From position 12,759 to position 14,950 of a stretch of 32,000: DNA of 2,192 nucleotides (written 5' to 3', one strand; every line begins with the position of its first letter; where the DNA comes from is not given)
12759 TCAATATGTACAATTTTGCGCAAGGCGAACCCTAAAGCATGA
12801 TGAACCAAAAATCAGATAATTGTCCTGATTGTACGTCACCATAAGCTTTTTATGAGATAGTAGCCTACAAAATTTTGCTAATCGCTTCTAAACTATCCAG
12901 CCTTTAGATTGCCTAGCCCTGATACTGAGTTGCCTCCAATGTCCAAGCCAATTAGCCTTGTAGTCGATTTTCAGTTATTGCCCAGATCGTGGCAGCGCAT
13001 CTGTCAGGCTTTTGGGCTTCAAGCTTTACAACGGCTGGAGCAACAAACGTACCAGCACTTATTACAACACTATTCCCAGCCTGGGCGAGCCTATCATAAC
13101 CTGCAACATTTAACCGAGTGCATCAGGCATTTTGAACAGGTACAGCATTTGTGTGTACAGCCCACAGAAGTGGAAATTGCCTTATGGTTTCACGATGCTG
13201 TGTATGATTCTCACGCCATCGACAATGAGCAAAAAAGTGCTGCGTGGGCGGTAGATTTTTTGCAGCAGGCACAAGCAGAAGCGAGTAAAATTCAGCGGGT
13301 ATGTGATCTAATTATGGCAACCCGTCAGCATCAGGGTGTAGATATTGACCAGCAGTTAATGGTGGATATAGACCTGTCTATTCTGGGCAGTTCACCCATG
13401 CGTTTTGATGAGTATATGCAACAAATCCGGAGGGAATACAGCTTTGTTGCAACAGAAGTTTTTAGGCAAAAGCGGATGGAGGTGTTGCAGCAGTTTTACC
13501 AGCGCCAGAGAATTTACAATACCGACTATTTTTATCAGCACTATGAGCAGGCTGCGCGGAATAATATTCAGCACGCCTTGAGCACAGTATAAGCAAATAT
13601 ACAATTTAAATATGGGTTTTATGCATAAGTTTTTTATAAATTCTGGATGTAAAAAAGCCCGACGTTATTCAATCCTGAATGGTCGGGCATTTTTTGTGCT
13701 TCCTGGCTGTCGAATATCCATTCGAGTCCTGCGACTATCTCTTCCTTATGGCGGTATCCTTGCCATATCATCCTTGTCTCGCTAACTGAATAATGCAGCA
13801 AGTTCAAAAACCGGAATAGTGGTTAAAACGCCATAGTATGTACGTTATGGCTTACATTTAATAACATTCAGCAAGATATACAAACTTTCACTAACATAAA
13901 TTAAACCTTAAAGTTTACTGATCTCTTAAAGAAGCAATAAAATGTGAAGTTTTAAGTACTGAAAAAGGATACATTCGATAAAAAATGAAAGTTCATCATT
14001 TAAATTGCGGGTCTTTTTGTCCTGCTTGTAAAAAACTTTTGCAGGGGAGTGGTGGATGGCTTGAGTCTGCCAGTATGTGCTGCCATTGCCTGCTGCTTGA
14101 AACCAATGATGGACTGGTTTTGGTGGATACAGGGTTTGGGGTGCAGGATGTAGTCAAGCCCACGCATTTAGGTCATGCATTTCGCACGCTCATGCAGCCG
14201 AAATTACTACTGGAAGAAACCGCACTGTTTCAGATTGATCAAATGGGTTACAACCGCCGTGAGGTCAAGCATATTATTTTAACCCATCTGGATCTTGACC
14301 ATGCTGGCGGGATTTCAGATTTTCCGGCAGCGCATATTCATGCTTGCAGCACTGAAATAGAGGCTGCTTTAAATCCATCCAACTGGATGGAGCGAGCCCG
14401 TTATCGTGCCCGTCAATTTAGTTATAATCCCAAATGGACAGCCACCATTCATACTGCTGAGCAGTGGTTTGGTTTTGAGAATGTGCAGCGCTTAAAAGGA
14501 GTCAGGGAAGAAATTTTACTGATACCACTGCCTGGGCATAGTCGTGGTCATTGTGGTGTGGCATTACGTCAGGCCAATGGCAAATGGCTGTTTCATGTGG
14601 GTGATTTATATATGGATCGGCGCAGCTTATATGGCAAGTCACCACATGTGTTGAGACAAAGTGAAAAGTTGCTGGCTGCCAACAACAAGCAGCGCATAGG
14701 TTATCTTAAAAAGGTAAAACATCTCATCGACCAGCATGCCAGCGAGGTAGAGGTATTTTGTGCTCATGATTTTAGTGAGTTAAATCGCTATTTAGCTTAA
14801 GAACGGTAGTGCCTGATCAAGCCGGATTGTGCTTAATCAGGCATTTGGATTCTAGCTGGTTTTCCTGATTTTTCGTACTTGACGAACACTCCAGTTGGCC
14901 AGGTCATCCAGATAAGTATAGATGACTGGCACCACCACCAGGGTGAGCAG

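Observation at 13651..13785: Unannotated GGA-rich, terminator-ended RNA: candidate Csr/Rsm-family CsrA sponge on the minus strand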

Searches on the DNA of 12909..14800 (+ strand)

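Call 4: search_rna_families(source=window, start=13500, end=14050, threshold=evalue, max_evalue=10, show_alignments=5)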
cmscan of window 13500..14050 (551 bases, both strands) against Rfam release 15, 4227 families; matches with E-value up to 10: 4.
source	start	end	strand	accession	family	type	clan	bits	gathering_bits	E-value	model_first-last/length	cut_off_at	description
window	13588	13638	-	RF00048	Entero_CRE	Cis-reg;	-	17.9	55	3.2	1-61/61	no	Enterovirus cis-acting replication element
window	13976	14038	+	RF02419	Spd-sr37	Gene; sRNA;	-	16.7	45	3.3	1-67/67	no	Streptococcus sRNA Spd-sr37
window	13649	13767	-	RF00166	PrrB_RsmZ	Gene; sRNA;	CL00106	13.7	44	0.89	1-133/133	no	PrrB/RsmZ RNA family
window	13694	13761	+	RF01891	TUG1_3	Gene; lncRNA;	-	11.4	90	3.8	1-236/236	no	Taurine upregulated gene 1 conserved region 3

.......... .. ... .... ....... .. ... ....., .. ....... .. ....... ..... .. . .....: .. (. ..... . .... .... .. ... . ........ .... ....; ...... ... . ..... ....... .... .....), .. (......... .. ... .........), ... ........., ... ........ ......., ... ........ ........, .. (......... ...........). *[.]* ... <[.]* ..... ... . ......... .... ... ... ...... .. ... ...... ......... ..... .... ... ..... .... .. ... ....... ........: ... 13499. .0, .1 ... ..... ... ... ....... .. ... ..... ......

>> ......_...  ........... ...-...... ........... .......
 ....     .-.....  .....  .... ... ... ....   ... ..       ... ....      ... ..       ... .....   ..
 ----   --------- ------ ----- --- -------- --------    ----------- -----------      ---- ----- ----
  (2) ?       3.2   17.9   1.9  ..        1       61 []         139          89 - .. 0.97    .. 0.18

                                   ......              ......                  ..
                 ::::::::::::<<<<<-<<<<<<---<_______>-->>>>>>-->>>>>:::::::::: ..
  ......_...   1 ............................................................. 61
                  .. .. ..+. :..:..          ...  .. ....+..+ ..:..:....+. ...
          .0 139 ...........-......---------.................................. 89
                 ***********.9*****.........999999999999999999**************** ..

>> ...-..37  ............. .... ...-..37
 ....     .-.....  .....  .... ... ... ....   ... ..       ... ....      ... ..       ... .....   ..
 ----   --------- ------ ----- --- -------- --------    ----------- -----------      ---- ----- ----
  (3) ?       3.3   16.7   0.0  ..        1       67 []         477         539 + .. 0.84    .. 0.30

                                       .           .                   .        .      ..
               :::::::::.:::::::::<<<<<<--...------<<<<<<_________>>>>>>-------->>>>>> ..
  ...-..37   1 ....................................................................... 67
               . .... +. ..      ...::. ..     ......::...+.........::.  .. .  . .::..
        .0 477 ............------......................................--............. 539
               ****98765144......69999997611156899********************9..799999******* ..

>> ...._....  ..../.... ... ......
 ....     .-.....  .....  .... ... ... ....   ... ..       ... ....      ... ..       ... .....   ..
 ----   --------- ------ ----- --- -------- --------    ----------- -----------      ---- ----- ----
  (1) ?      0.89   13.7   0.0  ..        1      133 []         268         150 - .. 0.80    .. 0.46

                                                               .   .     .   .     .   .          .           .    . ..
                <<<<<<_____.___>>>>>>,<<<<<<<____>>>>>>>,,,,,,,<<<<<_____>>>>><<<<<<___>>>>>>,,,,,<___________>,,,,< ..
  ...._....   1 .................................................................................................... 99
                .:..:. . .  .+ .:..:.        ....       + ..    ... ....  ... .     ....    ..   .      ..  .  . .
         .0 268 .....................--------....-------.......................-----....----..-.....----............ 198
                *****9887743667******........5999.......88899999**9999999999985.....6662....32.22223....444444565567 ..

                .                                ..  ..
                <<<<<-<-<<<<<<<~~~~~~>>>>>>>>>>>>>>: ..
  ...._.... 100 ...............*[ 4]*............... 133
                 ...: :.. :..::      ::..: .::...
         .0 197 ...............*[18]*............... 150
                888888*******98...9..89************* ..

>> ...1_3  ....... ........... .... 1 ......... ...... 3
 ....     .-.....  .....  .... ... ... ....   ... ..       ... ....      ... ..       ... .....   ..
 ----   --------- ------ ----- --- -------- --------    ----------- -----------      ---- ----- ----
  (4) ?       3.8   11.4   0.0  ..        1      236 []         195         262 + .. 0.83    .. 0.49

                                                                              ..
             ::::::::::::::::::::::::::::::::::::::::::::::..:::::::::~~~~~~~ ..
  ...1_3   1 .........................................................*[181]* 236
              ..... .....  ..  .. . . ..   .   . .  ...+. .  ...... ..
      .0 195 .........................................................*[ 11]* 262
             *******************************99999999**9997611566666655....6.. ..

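Call 47: search_rna_families(source=L081, start=6700, end=7250, threshold=evalue, max_evalue=10, show_alignments=1)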
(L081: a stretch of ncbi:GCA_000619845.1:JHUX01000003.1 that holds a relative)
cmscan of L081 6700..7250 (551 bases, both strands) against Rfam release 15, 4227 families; matches with E-value up to 10: 3.
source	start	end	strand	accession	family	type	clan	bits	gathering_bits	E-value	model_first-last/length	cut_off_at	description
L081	7186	7230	-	RF02071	STnc280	Gene; sRNA;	-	16.7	80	3.4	1-83/83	no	Salmonella enterica sRNA STnc280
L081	7167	7211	-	RF01637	ceN47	Gene; snRNA; snoRNA; CD-box;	-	14.3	35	1.6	1-155/155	no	Nematode snoRNA ceN47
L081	6805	6833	-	RF01977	HOTAIRM1_3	Gene; lncRNA;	-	10.9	37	5.3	1-59/59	no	HOX antisense intergenic RNA myeloid 1 conserved region 3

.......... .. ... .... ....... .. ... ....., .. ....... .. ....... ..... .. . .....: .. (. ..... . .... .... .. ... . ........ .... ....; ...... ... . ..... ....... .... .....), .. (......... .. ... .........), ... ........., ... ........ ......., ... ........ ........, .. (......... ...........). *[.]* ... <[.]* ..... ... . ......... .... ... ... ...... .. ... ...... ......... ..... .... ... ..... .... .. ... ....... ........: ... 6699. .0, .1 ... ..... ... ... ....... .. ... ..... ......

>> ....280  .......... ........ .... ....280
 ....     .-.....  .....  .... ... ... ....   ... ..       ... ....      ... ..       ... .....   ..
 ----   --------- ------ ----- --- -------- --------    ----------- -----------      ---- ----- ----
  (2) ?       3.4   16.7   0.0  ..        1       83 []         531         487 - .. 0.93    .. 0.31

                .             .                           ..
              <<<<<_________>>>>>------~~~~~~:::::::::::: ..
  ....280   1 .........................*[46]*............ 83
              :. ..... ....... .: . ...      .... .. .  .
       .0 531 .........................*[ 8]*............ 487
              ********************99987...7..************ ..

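Call 48: search_rna_families(source=L083, start=6820, end=7370, threshold=evalue, max_evalue=10, show_alignments=1)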
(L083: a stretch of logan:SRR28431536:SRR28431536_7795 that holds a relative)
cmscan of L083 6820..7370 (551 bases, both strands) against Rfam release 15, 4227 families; matches with E-value up to 10: 1.
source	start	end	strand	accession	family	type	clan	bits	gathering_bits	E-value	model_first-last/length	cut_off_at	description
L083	6907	7006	-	RF02900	AaHKsRNA82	Gene; sRNA;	-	24.1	51.4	0.24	1-81/81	no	Aggregatibacter sRNA 82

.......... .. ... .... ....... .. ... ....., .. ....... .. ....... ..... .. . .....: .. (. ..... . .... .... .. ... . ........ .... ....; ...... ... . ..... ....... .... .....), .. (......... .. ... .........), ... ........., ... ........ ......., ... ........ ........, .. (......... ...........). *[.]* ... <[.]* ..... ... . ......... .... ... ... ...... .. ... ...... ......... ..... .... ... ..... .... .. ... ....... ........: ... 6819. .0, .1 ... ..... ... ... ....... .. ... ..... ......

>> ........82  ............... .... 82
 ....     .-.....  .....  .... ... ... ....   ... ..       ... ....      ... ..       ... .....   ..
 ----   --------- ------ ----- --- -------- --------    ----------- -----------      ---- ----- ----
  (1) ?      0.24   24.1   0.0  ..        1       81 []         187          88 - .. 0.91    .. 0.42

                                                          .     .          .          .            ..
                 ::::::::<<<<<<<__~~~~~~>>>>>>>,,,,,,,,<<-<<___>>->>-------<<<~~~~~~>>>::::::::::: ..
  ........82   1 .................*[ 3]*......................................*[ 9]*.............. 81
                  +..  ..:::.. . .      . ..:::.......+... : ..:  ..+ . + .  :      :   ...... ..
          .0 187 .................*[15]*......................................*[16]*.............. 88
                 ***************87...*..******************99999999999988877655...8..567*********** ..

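Call 63: build_rna_model(alignment_id=A3)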
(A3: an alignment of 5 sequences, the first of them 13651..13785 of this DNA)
Model R1 built from alignment A3 (5 sequences, 167 columns); structure: RNAalifold consensus.
model positions 154; base pairs 35; branch points 3; effective number of sequences 1.1; information 0.591 bits per position. Calibrated on 0.2 Mb of random sequence (short: E-values are rough).
structure used (alignment columns):
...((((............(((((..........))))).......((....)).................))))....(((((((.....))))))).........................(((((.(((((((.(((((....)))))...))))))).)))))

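Call 64: search_with_rna_model(model_id=R1, sources=[window, L081, L083, L084, L085, L087, L208, L209, L210, L211], max_evalue=10)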
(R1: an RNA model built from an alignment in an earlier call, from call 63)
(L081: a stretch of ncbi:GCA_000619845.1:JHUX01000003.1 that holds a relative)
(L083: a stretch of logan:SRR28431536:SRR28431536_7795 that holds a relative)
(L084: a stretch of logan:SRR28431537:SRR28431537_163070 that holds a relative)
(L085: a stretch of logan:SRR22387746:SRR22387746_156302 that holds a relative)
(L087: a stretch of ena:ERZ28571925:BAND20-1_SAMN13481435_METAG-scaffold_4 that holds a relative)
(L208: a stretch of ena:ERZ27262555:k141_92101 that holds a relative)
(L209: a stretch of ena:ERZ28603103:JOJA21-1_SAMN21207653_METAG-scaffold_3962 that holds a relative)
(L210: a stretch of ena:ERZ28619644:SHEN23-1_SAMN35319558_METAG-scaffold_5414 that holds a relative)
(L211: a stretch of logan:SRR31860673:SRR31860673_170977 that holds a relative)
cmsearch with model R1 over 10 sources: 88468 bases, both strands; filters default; matches with E-value up to 10: 18.
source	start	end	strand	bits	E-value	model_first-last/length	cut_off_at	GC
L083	6963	7116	-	175.6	3.9e-41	1-154/154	no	0.45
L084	2632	2785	-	175.6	3.9e-41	1-154/154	no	0.45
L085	1940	2093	-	174.1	8.7e-41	1-154/154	no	0.45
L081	6824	6987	-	168.6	1.9e-39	1-154/154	no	0.47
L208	1160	1323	-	167.1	4.5e-39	1-154/154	no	0.48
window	13651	13785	-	135.4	2.4e-31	1-154/154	no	0.46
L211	1729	1855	-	130.4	3.7e-30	27-154/154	5'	0.44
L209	1487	1536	-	57.3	2.2e-12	105-154/154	5'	0.4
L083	6877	7004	+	22.3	0.00073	1-154/154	no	0.37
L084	2546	2673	+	22.3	0.00073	1-154/154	no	0.37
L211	1643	1770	+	21.9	0.00093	1-154/154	no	0.37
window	13532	13694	+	21.4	0.0012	1-154/154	no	0.36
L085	1847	1981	+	20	0.0027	1-154/154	no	0.32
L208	1043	1202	+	15.8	0.028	1-154/154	no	0.35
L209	1370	1529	+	15.8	0.028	1-154/154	no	0.35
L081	6727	6866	+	11.3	0.36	1-154/154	no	0.4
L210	4308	4349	+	8.2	2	1-43/154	3'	0.43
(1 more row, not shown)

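Call 65: search_dna_similar(query=window:13640-13870:-, collection=plasmids, mode=distant, max_evalue=0.01, max_rows=10)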
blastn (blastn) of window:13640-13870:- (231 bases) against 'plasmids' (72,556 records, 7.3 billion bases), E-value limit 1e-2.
No match.

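Call 70: search_with_rna_model(model_id=R1, sources=[L212, L213, L214], max_evalue=10, show_alignments=3)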
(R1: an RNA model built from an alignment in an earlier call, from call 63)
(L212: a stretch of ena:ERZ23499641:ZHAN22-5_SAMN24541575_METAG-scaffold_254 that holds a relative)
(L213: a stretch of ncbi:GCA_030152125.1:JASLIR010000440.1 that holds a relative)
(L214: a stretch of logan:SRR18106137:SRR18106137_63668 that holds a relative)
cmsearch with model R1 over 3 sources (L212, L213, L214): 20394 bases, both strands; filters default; matches with E-value up to 10: 2.
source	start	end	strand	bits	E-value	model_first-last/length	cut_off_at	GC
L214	2623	2756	-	52.3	8.4e-12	1-154/154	no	0.43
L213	6271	6350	+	8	0.52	1-154/154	no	0.46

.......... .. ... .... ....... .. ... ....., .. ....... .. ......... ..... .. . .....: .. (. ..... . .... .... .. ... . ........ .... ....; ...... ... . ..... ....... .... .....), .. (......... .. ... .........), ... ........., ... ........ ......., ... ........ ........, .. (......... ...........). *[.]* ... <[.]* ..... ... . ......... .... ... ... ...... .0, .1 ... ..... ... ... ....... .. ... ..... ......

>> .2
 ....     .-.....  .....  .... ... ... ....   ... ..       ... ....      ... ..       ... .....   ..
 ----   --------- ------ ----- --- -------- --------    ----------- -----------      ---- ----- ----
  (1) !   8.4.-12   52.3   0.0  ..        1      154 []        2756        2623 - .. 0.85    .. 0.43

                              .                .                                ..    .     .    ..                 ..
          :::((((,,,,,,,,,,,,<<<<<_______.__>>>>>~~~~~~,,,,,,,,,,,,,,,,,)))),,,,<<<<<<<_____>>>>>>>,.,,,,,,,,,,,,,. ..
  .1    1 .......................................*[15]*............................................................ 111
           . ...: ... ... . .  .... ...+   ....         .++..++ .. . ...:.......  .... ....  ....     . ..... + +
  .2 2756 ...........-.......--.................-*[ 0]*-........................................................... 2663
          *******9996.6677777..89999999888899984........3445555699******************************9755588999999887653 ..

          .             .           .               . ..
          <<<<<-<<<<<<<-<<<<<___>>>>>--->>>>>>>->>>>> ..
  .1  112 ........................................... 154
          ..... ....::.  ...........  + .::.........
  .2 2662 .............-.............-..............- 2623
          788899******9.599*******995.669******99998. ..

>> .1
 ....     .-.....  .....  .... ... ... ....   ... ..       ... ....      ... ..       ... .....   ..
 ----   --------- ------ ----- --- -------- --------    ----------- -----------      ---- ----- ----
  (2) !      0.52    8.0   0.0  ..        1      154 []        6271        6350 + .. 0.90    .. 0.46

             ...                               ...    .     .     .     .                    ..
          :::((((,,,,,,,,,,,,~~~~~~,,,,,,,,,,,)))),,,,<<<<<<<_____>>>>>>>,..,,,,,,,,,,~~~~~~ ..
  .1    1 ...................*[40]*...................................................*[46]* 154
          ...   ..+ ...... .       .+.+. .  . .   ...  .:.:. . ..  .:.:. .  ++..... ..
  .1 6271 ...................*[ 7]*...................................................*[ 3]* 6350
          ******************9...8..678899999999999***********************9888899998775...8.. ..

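Call 76: search_with_rna_model(model_id=R1, sources=[L215, L216, L217, L218, L219, L220], max_evalue=10, show_alignments=2)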
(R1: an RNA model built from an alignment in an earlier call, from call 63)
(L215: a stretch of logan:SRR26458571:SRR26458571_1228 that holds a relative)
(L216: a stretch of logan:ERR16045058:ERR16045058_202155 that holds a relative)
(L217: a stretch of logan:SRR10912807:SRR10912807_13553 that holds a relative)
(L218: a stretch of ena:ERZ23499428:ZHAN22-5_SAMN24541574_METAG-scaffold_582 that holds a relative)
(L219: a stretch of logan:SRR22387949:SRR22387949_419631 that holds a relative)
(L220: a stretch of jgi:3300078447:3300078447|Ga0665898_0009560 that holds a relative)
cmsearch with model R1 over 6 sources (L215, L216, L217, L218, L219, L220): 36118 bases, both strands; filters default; matches with E-value up to 10: 2.
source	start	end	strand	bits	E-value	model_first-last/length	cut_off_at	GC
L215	1888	2016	-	36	1.4e-07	1-154/154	no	0.5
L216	1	126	-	27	2.2e-05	1-154/154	no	0.51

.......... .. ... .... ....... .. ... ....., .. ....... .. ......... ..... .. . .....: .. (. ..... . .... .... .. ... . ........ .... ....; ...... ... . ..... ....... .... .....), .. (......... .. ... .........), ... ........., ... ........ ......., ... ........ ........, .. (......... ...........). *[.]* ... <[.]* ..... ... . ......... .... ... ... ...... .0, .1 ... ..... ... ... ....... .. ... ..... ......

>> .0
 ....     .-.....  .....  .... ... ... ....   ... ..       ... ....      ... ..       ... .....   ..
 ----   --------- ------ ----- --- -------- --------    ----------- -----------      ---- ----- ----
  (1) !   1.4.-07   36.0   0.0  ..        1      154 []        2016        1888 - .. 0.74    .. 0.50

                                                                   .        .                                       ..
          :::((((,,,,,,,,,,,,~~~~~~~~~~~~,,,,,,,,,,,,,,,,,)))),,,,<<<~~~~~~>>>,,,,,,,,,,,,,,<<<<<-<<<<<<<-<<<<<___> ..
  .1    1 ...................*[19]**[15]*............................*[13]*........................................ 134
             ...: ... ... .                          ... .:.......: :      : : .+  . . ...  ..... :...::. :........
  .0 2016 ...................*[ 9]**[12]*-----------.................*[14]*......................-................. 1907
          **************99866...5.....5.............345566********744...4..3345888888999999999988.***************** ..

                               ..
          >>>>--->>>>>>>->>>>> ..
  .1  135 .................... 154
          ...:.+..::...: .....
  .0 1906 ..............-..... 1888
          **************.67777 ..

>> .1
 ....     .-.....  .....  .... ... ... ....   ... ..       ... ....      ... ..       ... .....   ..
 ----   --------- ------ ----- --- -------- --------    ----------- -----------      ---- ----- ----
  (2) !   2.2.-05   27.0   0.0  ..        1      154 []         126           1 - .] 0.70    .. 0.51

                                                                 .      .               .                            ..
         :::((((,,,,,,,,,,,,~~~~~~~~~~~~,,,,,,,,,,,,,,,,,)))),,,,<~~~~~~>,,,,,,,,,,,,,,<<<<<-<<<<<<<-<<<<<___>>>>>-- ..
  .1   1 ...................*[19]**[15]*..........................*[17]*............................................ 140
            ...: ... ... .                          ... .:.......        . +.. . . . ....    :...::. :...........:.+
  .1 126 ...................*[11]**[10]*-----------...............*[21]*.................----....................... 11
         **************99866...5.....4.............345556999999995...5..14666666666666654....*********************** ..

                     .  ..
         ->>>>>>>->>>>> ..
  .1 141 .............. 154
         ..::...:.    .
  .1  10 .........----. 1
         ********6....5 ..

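Call 80: search_with_rna_model(model_id=R1, sources=[window, L081, L208, L083, L085, L214, L215], max_evalue=0.000001, make_alignment=true)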
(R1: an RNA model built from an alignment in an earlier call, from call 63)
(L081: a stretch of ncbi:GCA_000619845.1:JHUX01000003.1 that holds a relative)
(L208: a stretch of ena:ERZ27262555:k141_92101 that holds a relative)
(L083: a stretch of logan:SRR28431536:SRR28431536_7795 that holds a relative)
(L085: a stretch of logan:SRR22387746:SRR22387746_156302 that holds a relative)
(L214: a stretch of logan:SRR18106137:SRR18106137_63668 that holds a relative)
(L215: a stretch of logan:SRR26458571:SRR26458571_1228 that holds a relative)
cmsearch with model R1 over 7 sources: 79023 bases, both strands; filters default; matches with E-value up to 0.000001: 7.
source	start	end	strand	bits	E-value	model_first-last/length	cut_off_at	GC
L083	6963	7116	-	175.6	3.4e-41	1-154/154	no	0.45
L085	1940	2093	-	174.1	7.8e-41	1-154/154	no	0.45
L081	6824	6987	-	168.6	1.7e-39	1-154/154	no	0.47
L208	1160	1323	-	167.1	4e-39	1-154/154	no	0.48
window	13651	13785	-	135.4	2.1e-31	1-154/154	no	0.46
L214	2623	2756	-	52.3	3.3e-11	1-154/154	no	0.43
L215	1888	2016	-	36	3e-07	1-154/154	no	0.5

Alignment A5: 7 matches aligned to the model, 203 columns, each read 5' to 3' on its own strand. Consensus structure (alignment columns), stored with it:
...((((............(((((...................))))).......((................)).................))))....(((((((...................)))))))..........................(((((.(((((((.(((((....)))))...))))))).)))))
